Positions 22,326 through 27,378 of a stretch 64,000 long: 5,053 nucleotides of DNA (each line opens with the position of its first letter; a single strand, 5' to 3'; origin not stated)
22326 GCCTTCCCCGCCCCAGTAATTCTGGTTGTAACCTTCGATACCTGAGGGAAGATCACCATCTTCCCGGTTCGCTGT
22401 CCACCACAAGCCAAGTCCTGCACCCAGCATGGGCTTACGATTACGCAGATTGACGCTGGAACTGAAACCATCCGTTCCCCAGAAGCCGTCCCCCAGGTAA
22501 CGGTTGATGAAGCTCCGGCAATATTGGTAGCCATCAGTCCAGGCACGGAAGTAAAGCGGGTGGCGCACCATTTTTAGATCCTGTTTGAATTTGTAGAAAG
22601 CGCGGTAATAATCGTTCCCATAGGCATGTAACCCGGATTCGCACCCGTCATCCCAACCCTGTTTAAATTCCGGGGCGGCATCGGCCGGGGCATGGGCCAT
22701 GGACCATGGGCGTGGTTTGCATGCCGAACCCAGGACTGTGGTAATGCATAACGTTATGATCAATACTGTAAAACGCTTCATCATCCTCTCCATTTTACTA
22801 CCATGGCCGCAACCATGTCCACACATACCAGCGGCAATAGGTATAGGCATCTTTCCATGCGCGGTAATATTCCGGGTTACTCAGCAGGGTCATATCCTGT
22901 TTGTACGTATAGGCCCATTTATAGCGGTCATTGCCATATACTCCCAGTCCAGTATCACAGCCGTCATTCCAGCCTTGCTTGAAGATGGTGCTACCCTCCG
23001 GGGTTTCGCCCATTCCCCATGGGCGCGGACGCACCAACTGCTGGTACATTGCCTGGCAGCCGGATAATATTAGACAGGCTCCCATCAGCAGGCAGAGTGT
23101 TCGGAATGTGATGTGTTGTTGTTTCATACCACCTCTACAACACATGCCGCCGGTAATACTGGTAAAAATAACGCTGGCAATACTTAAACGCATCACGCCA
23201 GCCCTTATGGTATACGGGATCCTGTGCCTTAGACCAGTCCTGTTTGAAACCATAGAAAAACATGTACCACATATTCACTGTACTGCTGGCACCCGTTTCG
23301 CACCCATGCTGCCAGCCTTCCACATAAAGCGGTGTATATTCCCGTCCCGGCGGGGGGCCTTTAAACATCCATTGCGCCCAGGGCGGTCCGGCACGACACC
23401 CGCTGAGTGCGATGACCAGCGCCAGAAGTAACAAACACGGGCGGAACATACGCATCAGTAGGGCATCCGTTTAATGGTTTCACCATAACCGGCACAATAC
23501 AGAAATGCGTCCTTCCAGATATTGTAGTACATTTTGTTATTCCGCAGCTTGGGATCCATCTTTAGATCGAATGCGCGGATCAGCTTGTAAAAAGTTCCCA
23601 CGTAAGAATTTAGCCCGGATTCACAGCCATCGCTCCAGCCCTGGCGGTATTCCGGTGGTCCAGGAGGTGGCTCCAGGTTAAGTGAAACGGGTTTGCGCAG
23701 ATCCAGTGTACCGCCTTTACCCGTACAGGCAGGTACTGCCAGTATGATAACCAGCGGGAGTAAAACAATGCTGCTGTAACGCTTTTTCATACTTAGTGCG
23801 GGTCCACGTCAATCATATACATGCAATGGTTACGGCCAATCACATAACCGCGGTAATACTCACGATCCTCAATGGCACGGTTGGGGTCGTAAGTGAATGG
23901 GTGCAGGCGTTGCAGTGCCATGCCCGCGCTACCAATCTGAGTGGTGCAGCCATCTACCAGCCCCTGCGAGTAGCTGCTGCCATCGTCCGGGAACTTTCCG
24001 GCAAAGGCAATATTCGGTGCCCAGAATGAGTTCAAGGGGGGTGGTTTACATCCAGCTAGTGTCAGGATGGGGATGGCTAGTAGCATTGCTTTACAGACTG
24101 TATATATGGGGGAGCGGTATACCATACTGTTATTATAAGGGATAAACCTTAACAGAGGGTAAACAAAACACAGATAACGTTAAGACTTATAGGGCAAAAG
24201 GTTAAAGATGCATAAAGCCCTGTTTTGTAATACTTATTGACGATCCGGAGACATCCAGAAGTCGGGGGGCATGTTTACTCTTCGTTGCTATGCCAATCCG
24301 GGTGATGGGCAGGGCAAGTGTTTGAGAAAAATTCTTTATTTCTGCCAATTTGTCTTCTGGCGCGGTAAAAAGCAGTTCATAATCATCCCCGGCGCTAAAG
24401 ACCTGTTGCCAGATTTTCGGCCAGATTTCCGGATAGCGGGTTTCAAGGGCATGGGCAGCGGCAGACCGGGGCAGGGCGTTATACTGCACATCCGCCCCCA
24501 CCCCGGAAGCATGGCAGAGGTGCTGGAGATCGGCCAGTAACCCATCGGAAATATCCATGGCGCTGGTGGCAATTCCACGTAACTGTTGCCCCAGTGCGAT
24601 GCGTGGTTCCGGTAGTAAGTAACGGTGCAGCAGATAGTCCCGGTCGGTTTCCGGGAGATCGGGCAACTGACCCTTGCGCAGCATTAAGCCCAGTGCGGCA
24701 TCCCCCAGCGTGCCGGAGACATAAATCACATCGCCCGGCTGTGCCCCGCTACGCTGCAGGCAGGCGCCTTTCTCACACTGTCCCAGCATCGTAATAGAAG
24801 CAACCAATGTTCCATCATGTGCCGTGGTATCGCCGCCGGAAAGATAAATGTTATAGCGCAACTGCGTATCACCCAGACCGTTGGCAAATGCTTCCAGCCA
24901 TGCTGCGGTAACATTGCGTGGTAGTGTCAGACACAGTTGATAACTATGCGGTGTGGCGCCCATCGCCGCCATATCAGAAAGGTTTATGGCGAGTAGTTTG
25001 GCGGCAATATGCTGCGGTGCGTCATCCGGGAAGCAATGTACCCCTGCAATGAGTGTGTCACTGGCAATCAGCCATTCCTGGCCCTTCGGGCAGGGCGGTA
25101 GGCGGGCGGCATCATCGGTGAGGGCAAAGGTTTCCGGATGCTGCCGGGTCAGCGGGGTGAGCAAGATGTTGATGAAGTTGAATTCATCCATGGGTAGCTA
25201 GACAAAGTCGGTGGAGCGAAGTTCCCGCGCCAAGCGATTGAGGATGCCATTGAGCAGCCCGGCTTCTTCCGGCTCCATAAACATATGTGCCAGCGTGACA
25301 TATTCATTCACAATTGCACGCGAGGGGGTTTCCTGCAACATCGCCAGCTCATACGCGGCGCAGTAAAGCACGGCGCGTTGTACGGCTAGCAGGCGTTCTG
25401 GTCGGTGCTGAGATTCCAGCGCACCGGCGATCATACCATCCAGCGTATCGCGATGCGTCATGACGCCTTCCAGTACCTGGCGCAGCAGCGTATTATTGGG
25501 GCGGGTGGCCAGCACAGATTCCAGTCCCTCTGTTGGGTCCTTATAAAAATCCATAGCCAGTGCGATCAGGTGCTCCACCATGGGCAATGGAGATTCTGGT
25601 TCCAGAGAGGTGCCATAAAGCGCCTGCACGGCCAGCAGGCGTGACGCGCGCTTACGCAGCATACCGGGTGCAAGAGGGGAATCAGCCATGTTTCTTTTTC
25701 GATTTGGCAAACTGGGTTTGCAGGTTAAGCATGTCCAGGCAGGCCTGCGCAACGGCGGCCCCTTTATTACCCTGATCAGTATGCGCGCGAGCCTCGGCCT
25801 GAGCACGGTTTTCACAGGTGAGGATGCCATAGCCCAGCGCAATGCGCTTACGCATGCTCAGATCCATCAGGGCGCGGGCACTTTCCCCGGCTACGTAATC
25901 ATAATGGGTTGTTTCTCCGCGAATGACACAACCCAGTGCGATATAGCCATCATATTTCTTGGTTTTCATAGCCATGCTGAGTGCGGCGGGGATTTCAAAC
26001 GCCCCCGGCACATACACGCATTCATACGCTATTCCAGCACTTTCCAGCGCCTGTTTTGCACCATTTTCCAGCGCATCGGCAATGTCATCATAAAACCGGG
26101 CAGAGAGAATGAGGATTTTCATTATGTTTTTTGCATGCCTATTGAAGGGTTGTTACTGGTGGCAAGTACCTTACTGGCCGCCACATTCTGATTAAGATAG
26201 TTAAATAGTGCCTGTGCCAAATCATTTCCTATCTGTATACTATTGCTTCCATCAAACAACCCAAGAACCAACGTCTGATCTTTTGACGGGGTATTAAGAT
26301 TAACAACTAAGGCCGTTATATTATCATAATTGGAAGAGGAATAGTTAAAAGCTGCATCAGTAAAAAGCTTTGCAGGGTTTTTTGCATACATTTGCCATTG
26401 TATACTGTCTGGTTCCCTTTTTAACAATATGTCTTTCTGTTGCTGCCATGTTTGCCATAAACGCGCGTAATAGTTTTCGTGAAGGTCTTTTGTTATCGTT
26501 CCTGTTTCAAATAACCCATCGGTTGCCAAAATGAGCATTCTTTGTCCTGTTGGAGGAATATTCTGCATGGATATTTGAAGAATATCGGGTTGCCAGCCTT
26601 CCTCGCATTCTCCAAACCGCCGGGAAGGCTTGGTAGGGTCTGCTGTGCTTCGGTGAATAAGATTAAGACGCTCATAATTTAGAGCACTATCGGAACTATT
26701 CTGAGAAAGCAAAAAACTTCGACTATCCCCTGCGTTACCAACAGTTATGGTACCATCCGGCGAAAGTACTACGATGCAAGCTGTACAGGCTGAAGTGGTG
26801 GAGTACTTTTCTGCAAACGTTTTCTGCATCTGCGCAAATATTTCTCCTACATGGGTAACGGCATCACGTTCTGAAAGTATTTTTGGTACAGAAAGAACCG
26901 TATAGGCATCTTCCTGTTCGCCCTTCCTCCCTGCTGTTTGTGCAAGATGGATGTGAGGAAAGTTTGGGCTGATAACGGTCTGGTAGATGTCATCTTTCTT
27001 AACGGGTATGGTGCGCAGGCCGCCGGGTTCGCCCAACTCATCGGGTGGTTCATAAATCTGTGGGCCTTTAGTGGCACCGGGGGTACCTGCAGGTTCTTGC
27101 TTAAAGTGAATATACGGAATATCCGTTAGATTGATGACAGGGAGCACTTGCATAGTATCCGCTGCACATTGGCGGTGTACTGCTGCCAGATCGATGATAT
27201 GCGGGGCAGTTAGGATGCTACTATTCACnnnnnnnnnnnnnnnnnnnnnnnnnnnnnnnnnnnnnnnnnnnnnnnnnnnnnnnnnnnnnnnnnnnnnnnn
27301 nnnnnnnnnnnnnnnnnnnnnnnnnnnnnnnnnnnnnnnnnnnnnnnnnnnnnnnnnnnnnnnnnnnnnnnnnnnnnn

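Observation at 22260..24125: Operon of five tandem paralogous small lipoproteins built on an unrecognised two-cysteine G-W-x-D-G-C ... Y-x-x-W-x-D-x-[FY]-x-Y-C module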

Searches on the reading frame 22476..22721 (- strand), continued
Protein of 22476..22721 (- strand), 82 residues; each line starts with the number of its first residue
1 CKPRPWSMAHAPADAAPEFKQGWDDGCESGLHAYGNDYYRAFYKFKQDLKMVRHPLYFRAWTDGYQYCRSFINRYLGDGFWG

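Call 62: search_protein_families(library=pfam, proteins=[L002:9693-10211:+], max_evalue=0.01)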
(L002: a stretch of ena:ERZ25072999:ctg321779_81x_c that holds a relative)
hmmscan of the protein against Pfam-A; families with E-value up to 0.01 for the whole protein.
L002:9693-10211:+ (172 aa): 0 families

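Call 74: fold_search(model_id=the predicted structure, library=viral)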
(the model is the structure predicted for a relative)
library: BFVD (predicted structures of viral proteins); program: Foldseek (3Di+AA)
matches with E <= 10: 35; with E <= 0.001: 0
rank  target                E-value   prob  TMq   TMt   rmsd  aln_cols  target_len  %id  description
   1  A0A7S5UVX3            9.8e-01  0.84  0.31  0.41   4.5        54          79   15  Uncharacterized protein [Rhizobium phage RHph_Y65]
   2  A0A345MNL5            2.6e+00  0.04  0.16  0.10  17.9        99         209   13  (no name in the UniProt tables at hand)
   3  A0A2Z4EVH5            2.9e+00  0.08  0.22  0.07   8.6        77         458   17  Non-structural ORF [Ambidensovirus sp.]
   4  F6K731                3.1e+00  0.09  0.31  0.14   8.2        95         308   14  Nonstructural protein (Fragment) [Parvovirus partridge/PA147/ITA/2008]
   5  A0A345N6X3            3.5e+00  0.06  0.23  0.16  16.6        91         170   10  (no name in the UniProt tables at hand)
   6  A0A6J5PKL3            3.7e+00  0.08  0.27  0.17  20.6       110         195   14  Uncharacterized protein [uncultured Caudovirales phage]
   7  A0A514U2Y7            3.7e+00  0.08  0.27  0.05  12.8       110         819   14  (no name in the UniProt tables at hand)
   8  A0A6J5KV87            4.3e+00  0.06  0.21  0.24  13.9        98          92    7  Uncharacterized protein [uncultured Caudovirales phage]
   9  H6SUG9                4.8e+00  0.10  0.33  0.22   8.8        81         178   18  Uncharacterized protein [Campylobacter virus IBB35]
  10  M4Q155                5.1e+00  0.13  0.36  0.40  12.6        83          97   11  (no name in the UniProt tables at hand)
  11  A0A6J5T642            5.7e+00  0.03  0.23  0.15  16.6        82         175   17  Uncharacterized protein [uncultured Caudovirales phage]
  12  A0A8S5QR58            6.0e+00  0.02  0.15  0.04  11.2        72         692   11  D-alanyl-glycyl endopeptidase [Siphoviridae sp. ctE6L85]
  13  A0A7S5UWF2            6.3e+00  0.14  0.32  0.42   3.2        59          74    8  (no name in the UniProt tables at hand)
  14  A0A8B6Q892            6.3e+00  0.05  0.21  0.32   7.2        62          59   14  Uncharacterized protein [Stenotrophomonas phage Salva]
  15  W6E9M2                6.7e+00  0.15  0.27  0.45   7.2        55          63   16  Uncharacterized protein [Rhizobium phage vB_RglS_P106B]
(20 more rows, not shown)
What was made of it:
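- On Any protein of solved structure: BFVD gives a best E=0.98 (call 74).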

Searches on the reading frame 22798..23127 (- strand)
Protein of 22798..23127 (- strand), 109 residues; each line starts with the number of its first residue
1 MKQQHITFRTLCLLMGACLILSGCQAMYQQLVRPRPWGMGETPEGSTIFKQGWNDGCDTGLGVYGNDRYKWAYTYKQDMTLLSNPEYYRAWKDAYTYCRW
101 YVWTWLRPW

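Call 3: search_protein_families(library=pfam, proteins=[window:22801-23127:-], max_evalue=1)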
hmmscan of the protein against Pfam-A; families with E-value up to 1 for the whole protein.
seq(109 aa): 0 families

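Call 4: search_protein_families(library=ncbifam, proteins=[window:22801-23127:-], max_evalue=1)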
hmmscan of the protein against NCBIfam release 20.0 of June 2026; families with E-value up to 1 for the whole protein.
seq(109 aa): 2 families
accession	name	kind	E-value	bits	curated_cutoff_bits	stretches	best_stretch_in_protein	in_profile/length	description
NF033060.0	blaBCL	exception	0.083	12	600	1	11-68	8-63/301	BCL family class A beta-lactamase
TIGR04007.1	wcaI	equivalog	0.21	10.2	800.45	1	59-101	15-57/407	colanic acid biosynthesis glycosyltransferase WcaI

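Call 57: search_protein_families(library=phrogs, proteins=[window:22798-23127:-], max_evalue=1)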
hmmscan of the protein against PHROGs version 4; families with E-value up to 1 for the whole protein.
window:22798-23127:- (109 aa): 1 family
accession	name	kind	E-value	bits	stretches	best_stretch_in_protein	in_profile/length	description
phrog_7259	-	unknown function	0.44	10.8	1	58-85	79-106/277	-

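Call 58: search_protein_families(library=padloc, proteins=[window:22798-23127:-], max_evalue=1)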
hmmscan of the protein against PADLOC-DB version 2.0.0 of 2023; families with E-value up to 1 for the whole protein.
window:22798-23127:- (109 aa): 0 families

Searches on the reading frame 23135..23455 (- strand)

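Call 3: search_protein_families(library=pfam, proteins=[window:23138-23455:-], max_evalue=1)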
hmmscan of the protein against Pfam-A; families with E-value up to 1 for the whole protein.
seq(106 aa): 0 families

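Call 4: search_protein_families(library=ncbifam, proteins=[window:23138-23455:-], max_evalue=1)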
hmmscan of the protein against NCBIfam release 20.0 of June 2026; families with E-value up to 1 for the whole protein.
seq(106 aa): 2 families
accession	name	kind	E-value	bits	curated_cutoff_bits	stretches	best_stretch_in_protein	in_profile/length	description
NF010433.1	PRK13859.1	equivalog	0.17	11.7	60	1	9-34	4-27/55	type IV secretion system lipoprotein VirB7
NF047847.2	SS_mature_LptM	equivalog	0.2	11.8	27.7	1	1-20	1-20/31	LPS translocon maturation chaperone LptM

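Call 57: search_protein_families(library=phrogs, proteins=[window:23135-23455:-], max_evalue=1)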
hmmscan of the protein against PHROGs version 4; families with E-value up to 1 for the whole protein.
window:23135-23455:- (106 aa): 0 families

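Call 58: search_protein_families(library=padloc, proteins=[window:23135-23455:-], max_evalue=1)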
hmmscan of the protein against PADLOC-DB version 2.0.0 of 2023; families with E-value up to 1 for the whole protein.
window:23135-23455:- (106 aa): 0 families

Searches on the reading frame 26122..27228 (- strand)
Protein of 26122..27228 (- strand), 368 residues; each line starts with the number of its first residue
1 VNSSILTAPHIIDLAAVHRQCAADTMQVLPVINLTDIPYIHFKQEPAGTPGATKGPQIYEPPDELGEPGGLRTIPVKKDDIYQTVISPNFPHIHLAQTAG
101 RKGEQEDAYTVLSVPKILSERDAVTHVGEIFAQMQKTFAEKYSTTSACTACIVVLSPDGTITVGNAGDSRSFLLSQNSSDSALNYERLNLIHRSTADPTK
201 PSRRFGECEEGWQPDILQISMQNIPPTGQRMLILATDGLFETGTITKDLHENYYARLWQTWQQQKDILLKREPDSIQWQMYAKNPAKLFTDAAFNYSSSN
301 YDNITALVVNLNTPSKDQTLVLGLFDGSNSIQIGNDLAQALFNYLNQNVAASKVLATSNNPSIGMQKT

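Call 59: search_protein_families(library=pfam, proteins=[window:26122-27228:-], max_evalue=0.001)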
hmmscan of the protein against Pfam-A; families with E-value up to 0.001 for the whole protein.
window:26122-27228:- (368 aa): 1 family
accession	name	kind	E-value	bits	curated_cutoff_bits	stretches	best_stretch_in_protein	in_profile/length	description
PF00481.26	PP2C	-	1.7e-05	25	20.3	0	131-185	80-138/255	Protein phosphatase 2C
